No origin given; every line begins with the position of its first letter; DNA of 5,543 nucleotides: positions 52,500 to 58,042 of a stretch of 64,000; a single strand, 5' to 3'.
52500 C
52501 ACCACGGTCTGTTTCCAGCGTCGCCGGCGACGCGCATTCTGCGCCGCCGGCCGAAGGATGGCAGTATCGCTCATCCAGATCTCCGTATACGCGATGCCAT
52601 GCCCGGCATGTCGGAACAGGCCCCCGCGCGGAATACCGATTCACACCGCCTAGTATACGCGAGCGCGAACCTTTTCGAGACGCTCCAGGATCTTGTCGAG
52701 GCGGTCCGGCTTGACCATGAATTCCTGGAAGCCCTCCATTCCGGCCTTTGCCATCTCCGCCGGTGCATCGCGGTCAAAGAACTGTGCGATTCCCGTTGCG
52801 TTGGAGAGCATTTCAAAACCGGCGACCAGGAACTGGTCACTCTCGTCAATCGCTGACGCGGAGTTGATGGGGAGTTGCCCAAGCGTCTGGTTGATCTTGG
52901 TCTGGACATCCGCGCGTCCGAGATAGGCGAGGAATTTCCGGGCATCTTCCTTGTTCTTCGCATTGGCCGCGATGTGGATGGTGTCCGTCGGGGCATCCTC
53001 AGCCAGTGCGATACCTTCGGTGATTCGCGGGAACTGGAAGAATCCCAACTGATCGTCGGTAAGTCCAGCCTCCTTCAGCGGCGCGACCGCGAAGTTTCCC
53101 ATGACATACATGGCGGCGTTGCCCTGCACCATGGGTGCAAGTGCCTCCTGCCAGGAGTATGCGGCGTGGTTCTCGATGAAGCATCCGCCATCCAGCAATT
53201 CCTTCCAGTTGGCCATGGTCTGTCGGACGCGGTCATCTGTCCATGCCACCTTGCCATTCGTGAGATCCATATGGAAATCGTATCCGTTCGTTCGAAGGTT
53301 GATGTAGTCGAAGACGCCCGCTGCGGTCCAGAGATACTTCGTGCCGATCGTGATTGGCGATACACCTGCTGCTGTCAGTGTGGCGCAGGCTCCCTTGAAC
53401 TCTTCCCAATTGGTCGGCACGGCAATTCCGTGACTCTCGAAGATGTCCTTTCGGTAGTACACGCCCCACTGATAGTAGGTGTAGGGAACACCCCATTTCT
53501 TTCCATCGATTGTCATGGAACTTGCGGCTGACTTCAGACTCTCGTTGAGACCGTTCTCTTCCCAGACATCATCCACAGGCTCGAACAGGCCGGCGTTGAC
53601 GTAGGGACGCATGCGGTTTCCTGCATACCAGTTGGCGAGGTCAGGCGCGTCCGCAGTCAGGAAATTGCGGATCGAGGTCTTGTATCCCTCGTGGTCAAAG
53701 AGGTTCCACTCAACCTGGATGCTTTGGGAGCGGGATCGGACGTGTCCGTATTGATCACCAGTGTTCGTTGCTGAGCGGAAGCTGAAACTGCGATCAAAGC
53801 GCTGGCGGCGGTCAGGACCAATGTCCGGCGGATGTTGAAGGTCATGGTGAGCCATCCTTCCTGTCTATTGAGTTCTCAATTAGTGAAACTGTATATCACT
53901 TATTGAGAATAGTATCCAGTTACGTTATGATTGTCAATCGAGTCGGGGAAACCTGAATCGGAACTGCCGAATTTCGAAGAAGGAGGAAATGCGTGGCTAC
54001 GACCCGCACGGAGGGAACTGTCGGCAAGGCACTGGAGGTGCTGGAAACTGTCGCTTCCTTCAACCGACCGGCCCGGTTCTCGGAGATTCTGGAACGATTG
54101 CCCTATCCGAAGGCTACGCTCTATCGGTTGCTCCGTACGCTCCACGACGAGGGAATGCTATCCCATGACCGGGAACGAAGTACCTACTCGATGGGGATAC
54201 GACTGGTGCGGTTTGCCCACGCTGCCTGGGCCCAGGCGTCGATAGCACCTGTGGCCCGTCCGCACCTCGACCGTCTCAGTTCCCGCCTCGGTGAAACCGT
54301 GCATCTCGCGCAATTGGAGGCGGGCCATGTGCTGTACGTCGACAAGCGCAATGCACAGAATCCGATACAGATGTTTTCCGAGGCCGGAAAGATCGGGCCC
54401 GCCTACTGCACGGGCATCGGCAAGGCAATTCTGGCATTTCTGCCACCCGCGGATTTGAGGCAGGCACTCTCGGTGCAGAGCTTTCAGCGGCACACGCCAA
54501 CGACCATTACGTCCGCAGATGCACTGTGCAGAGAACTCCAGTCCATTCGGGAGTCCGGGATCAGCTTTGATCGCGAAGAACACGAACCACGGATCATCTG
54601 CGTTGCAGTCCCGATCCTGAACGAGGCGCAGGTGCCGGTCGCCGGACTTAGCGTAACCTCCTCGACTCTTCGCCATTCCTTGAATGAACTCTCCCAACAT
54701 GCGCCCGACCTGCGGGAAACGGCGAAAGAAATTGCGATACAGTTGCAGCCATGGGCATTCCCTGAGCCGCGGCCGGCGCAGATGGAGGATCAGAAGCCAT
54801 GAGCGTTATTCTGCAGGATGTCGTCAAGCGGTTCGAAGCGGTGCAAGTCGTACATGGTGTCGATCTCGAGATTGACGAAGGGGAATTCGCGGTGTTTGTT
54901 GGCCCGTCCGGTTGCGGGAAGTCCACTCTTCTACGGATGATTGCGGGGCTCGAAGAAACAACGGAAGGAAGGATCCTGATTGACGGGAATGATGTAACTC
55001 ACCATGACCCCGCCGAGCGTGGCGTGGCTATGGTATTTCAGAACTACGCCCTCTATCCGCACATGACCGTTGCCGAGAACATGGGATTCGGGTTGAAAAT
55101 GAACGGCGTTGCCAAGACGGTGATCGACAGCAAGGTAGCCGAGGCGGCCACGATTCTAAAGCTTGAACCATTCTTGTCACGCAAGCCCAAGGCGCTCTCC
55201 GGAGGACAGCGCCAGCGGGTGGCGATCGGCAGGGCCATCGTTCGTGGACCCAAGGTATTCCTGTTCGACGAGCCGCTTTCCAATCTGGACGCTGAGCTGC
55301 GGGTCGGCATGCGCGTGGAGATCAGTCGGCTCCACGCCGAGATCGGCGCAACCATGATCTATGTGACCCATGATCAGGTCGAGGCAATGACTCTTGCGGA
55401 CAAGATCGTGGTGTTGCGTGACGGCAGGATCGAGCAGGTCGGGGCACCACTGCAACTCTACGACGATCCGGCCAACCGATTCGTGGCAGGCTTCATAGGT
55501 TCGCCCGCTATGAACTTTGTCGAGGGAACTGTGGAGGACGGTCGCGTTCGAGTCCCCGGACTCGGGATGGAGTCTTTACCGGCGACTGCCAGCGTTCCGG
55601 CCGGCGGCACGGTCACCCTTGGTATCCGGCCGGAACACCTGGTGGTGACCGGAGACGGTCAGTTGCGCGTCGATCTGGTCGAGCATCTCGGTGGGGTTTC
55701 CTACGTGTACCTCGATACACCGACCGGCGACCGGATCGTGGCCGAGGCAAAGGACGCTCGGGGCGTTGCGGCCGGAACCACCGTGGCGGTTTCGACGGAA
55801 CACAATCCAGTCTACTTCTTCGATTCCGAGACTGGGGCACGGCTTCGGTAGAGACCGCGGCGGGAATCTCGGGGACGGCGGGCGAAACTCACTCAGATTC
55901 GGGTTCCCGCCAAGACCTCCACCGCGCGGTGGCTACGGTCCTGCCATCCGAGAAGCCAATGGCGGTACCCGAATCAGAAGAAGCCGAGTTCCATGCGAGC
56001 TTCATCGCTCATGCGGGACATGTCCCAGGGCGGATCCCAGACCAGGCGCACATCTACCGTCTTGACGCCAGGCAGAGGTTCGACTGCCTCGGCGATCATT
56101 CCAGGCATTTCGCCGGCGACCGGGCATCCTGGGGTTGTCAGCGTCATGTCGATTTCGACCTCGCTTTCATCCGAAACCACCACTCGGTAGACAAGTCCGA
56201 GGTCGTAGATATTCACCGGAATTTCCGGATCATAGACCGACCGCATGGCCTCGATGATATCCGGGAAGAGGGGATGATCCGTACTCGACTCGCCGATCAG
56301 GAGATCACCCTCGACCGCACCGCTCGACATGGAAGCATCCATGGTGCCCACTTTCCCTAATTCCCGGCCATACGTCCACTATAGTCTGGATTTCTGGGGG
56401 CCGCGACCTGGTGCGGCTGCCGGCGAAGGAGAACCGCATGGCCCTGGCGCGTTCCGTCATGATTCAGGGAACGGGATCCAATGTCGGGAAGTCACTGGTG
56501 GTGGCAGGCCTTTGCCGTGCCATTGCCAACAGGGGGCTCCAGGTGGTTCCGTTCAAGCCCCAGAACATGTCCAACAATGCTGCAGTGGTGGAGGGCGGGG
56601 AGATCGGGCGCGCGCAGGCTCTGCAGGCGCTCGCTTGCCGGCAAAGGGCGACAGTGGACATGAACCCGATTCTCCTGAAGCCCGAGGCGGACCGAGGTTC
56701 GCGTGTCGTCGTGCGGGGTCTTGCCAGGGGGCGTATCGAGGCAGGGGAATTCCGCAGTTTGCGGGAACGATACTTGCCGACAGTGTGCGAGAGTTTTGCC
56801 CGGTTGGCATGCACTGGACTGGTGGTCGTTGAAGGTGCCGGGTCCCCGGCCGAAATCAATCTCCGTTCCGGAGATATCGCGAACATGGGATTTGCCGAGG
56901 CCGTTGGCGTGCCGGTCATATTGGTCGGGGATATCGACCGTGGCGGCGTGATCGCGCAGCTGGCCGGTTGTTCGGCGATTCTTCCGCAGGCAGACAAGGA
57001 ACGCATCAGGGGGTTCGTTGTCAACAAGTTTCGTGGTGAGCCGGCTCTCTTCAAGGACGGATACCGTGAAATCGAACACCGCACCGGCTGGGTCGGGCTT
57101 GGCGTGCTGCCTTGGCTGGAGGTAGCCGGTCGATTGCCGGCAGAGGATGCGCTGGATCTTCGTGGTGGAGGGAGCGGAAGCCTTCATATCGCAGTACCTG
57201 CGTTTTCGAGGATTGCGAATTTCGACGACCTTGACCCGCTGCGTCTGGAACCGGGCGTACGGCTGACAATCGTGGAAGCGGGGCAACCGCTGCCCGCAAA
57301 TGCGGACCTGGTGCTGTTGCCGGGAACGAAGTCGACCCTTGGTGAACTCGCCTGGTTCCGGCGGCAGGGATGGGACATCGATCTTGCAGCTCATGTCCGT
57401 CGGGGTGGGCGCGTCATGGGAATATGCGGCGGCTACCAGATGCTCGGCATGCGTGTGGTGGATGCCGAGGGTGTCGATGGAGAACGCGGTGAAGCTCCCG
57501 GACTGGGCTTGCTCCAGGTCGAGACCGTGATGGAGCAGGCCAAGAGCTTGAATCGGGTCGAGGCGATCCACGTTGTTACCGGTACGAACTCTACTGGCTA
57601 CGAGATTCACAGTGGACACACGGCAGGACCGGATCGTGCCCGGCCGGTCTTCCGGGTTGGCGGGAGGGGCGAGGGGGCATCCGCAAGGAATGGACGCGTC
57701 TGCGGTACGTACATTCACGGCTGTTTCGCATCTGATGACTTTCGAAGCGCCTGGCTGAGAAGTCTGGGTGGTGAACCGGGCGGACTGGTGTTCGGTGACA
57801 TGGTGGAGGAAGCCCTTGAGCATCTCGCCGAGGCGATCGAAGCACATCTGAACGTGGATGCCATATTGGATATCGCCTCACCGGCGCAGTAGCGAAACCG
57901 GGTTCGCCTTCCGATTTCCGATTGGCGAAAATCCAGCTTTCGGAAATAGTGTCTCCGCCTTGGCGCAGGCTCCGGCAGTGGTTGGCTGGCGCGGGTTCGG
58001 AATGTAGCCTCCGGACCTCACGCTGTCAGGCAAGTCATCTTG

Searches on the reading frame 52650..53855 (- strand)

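Call 88: search_protein_families(library=pfam, proteins=[window:52650-53855:-], max_evalue=0.00001)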
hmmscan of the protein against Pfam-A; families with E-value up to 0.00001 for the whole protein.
window:52650-53855:- (401 aa): 2 families
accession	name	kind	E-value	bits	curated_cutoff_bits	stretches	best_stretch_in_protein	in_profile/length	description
PF01547.30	SBP_bac_1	-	3e-33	116.6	26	1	46-318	24-306/307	Bacterial extracellular solute-binding protein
PF13416.11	SBP_bac_8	-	2e-22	80.8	27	1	67-335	33-266/279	Bacterial extracellular solute-binding protein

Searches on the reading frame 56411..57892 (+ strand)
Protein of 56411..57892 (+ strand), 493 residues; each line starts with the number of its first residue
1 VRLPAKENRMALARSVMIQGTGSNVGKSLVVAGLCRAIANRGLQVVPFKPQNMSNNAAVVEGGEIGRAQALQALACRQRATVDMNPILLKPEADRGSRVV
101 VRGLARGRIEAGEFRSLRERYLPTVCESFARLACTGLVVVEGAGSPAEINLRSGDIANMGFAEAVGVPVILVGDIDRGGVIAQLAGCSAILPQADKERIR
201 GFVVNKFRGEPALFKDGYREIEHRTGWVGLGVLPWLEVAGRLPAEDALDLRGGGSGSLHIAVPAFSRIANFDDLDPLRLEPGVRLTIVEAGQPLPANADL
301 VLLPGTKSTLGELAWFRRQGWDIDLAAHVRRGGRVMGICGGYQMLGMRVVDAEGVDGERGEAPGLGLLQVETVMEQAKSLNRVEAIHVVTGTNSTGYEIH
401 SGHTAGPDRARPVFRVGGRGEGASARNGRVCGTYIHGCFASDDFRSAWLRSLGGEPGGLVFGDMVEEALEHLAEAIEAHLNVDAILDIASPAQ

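Call 88: search_protein_families(library=pfam, proteins=[window:56411-57892:+], max_evalue=0.00001)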
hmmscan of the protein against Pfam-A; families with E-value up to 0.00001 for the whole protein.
window:56411-57892:+ (493 aa): 3 families
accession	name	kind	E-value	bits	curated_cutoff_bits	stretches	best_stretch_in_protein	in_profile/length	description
PF07685.20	GATase_3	-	2.2e-54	184.5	27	1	260-443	2-195/196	CobB/CobQ-like glutamine amidotransferase domain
PF01656.29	CbiA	-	4.5e-21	75.5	25.4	1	16-245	1-121/125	CobQ/CobB/MinD/ParA nucleotide binding domain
PF13500.12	AAA_26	-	4.9e-17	62.9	27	1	14-238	1-193/198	AAA domain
